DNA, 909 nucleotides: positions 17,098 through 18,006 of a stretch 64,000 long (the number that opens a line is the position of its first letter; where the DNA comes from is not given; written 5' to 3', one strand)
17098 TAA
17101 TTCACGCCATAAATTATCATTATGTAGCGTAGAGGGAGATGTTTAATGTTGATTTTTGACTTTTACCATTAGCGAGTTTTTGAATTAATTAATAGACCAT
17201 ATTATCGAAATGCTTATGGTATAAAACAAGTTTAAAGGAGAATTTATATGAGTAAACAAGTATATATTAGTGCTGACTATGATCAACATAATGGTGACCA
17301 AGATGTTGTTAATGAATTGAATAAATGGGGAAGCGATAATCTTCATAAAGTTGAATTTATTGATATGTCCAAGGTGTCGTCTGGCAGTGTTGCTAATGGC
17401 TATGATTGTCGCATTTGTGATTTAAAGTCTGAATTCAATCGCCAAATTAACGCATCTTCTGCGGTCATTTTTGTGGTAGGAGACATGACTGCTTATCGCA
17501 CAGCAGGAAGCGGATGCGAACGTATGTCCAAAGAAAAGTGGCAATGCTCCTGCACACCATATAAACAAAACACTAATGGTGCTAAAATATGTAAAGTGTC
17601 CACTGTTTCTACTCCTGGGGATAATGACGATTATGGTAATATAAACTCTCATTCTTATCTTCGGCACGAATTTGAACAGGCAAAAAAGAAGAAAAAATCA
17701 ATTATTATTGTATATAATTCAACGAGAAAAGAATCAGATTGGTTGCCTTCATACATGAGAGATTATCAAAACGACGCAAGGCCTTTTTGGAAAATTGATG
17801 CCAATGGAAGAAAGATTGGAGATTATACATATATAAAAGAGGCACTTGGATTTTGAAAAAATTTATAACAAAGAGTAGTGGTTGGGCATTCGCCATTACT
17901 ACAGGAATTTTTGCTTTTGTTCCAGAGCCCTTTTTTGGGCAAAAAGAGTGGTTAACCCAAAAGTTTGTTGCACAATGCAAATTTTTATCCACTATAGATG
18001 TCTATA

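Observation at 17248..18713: Translationally coupled TIR-like + 2TM-Macro pair (type II Thoeris-like) as terminal cargo of the IME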

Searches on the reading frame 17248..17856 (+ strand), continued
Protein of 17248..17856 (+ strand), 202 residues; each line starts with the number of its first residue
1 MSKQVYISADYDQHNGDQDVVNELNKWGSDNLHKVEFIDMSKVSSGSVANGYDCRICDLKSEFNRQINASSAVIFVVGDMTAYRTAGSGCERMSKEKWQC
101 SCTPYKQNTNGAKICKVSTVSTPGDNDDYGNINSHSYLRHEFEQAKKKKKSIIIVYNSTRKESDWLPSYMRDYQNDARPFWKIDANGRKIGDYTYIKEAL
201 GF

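Call 59: find_related_loci(query=A3, collection=genome_contigs, flank=4000)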
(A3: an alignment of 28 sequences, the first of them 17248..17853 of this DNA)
Query A3 (202 aa) in genome_contigs; peptide patterns used: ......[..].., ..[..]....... (x = any residue, [..] = any of these).
95 stretches matched a pattern; 91 encode a relative of the query (tblastn E <= 1e-3); the best 80 are kept; 80 distinct loci.
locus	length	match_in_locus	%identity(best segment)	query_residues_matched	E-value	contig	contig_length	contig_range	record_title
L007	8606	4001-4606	81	1-202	7e-115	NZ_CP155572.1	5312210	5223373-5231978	Sporomusa malonica strain DSM 5090 chromosome, complete genome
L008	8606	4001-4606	81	1-202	3e-114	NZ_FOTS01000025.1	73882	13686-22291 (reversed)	Pelosinus propionicus DSM 13327, whole genome shotgun sequence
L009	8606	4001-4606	81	1-202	3e-112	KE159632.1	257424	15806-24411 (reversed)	Lachnospiraceae bacterium COE1 genomic scaffold acPFN-supercont1.6, whole genome shotgun sequence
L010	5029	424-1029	81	1-202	3e-112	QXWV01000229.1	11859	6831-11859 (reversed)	Lachnospiraceae bacterium strain 526-35 Scaffold39_12, whole genome shotgun sequence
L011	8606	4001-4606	81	1-202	2e-109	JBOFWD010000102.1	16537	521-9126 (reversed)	MAG: Acidaminococcaceae bacterium isolate WFFMC_MAG_561 k139_32180_flag=1_multi=7.0000_len=16537, whole genome shotgun s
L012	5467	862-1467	82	1-202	2e-109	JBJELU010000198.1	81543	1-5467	MAG: Oliverpabstia sp. isolate LOHA43_bin.039 NODE_94_length_81543_cov_20.493005, whole genome shotgun sequence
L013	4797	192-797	78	1-202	1e-106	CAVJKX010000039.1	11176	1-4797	bacterium isolate H07654-L1_cleanbin_000006 genome assembly, contig: Spades_H07654-L1_contig_5027, whole genome shotgun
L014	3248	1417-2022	78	1-202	3e-108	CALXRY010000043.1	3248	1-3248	MAG: uncultured Clostridia bacterium isolate E13__bin172 genome assembly, contig: E13__k127_141859, whole genome shotgun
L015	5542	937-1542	77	1-202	2e-105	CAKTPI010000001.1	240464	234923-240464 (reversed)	MAG: uncultured Oscillospiraceae bacterium isolate REFINED_METABAT215_TOP10_CONTIGS_1500_ASSEMBLY_K77_MERGED__Hadza_MoBi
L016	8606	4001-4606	76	1-202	3e-104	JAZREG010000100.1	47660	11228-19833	MAG: Faecousia sp. isolate T1900045500_YK20190194.MAGScoT_cleanbin_000087 SGB_7493_k141_2038725, whole genome shotgun se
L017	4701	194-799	76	1-202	1e-104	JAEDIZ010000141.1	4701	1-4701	MAG: Oscillospiraceae bacterium isolate MAG175 NODE_21545_length_4701_cov_4.983427, whole genome shotgun sequence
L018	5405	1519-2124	78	1-202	2e-100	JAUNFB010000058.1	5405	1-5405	MAG: Erysipelotrichia bacterium isolate S25M_St_metabat_116 NODE_7871_length_5405_cov_6.645234, whole genome shotgun seq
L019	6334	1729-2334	71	1-202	3e-100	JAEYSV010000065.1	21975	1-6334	MAG: Bacillota bacterium isolate OH_CBlB_10 k127_2533014, whole genome shotgun sequence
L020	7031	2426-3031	76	1-202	5e-100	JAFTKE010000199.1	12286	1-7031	MAG: Oscillospiraceae bacterium isolate RGIG3893 Roe_deer_Cecum-2__c532246, whole genome shotgun sequence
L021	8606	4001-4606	72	1-202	3e-99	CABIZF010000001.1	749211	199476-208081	Lachnospiraceae bacterium isolate MGYG-HGUT-00092 genome assembly, contig: .20287_6_63.1, whole genome shotgun sequence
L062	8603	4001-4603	63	1-202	8e-84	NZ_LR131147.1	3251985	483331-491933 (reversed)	Intestinimonas massiliensis (ex Afouda et al. 2020) strain Marseille-P3064, whole genome shotgun sequence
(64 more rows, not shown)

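Call 69: search_protein_families(library=pfam, proteins=[L062:4593-5501:+, L062:3391-3804:+, L062:1558-2388:+], max_evalue=0.01)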
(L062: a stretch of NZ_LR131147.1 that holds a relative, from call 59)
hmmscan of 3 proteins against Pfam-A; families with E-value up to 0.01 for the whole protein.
L062:4593-5501:+ (303 aa): 1 family
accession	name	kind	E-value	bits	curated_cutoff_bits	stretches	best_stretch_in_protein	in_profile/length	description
PF20016.6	ThsA_Macro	-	2.2e-41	142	25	1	95-278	1-183/183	Thoeris protein ThsA, Macro domain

L062:3391-3804:+ (138 aa): 1 family
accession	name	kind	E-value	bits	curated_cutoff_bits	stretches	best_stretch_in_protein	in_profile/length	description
PF13676.11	TIR_2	-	9.7e-07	29.7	28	1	21-105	1-85/122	TIR domain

L062:1558-2388:+ (277 aa): 2 families
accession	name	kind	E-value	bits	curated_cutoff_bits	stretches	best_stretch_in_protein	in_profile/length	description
PF13676.11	TIR_2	-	8.9e-18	65.4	28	1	142-259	1-111/122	TIR domain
PF01582.25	TIR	-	9e-10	39.1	21.3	1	140-230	2-93/179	TIR domain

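Call 72: find_encoding_contigs(protein=window:17248-17856:+, flank=10000, max_places=6)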
Protein window:17248-17856:+ (202 aa): 12 contigs read that carry it; 6 places shown.
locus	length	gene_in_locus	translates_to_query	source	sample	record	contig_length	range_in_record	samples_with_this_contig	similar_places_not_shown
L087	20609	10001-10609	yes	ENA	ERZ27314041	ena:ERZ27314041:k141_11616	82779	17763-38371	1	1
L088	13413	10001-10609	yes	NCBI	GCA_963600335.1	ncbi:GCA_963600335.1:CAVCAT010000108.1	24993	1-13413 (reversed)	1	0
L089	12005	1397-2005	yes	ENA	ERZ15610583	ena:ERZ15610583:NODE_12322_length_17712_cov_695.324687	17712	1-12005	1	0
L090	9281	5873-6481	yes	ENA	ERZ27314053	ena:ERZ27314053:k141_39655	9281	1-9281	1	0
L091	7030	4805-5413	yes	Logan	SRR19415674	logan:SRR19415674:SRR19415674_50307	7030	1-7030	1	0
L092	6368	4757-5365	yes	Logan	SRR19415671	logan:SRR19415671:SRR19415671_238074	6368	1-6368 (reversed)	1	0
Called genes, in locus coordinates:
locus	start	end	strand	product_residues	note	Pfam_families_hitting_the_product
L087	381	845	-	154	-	PF12844:HTH_19 (faint)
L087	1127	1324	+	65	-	-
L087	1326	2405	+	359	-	PF14657:Arm-DNA-bind_4, PF14659:Phage_int_SAM_3, PF00589:Phage_integrase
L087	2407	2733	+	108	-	PF21983:NikA-like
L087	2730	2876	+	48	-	-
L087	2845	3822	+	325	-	PF13481:AAA_25, PF06745:ATPase, PF03796:DnaB_C (faint), PF13401:AAA_22 (weak)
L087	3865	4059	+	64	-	-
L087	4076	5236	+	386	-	PF01076:Mob_Pre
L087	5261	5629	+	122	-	PF14198:TnpV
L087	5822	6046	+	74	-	PF13443:HTH_26, PF01381:HTH_3 (weak)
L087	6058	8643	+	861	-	PF00145:DNA_methylase, PF07669:Eco57I, PF05175:MTS (weak)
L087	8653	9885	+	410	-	-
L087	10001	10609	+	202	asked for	PF08937:ThsB_TIR (faint)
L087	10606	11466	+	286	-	PF20016:ThsA_Macro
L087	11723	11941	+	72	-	-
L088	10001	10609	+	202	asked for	PF08937:ThsB_TIR (faint)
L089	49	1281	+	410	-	-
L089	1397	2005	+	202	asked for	PF08937:ThsB_TIR (faint)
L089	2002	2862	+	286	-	PF20016:ThsA_Macro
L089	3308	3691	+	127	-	-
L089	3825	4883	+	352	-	PF01554:MatE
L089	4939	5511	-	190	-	PF13420:Acetyltransf_4, PF00583:Acetyltransf_1, PF13673:Acetyltransf_10 (weak), PF13508:Acetyltransf_7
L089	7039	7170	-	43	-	-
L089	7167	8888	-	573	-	PF02878:PGM_PMM_I, PF02879:PGM_PMM_II, PF02880:PGM_PMM_III, PF00408:PGM_PMM_IV (weak)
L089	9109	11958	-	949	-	PF01757:Acyl_transf_3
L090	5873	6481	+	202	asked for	PF08937:ThsB_TIR (faint)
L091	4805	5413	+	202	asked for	PF08937:ThsB_TIR (faint)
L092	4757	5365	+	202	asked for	PF08937:ThsB_TIR (faint)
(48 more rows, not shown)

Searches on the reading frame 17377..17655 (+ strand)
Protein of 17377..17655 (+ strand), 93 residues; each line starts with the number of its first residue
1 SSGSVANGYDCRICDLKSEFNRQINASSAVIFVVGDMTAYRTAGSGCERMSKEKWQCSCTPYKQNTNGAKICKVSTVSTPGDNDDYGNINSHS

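Call 73: search_protein_families(library=pfam, proteins=[window:17377-17655:+], max_evalue=10)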
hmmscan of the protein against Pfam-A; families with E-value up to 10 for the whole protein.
seq(93 aa): 0 families
